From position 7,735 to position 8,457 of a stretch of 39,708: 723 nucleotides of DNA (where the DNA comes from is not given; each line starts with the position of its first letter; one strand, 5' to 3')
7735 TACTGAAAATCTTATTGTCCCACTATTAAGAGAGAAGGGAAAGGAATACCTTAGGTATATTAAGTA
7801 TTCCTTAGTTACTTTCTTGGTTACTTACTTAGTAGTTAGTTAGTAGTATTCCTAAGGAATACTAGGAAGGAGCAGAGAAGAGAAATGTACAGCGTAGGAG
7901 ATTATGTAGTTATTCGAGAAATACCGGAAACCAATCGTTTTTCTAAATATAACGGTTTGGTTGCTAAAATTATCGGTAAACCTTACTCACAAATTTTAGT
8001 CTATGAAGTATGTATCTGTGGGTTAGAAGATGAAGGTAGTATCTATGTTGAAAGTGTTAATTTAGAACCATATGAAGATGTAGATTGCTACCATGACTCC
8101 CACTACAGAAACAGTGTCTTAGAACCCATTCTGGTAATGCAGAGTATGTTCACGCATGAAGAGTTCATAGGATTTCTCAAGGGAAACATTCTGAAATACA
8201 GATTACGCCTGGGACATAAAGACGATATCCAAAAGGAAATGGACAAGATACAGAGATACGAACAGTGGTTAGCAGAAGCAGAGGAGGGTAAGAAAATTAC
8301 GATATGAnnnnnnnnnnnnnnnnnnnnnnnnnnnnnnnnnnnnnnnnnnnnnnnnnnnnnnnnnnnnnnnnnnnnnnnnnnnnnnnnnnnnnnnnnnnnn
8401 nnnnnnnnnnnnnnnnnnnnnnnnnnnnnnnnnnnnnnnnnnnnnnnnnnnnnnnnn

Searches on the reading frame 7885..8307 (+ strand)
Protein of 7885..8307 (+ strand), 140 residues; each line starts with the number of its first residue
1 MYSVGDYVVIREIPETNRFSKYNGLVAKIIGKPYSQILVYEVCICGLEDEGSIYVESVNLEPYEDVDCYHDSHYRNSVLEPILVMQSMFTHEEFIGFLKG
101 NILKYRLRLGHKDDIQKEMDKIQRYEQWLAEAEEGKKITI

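Call 8: search_protein_families(library=phrogs, proteins=[window:7885-8307:+], max_evalue=0.01)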
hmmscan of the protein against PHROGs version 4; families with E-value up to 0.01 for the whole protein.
window:7885-8307:+ (140 aa): 14 families
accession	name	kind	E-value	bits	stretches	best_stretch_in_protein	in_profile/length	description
phrog_236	-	other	4.2e-15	57.3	1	69-137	242-309/431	nucleotide kinase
phrog_1689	-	other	2.5e-14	54.7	1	4-138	95-239/243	nucleotide kinase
phrog_4943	-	unknown function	3.7e-13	51.3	1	61-134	84-160/166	-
phrog_2585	-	other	6.3e-13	50.5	1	68-130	98-164/175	nucleotide kinase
phrog_10602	-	other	1.6e-12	48.8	1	61-134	91-164/168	nucleotide kinase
phrog_23238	-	unknown function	9.7e-11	42.8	1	67-134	127-194/196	-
phrog_2708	-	other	4.3e-10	41.1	1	66-131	67-131/141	nucleotide kinase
phrog_4472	-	other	1.4e-09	38.8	1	69-136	15-80/100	nucleotide kinase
phrog_4897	-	other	1e-07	33.2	1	69-131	116-178/186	kinase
phrog_36380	-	unknown function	3.2e-07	31.1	1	70-114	93-137/173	-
phrog_1225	-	unknown function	8.1e-07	30.6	1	86-137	28-81/178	-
phrog_13120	-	unknown function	6.4e-06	27.9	1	71-130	68-122/134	-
phrog_26623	-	unknown function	3.4e-05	24.7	1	73-130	10-67/133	-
phrog_25460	-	unknown function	0.0016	19.2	1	72-126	81-133/144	-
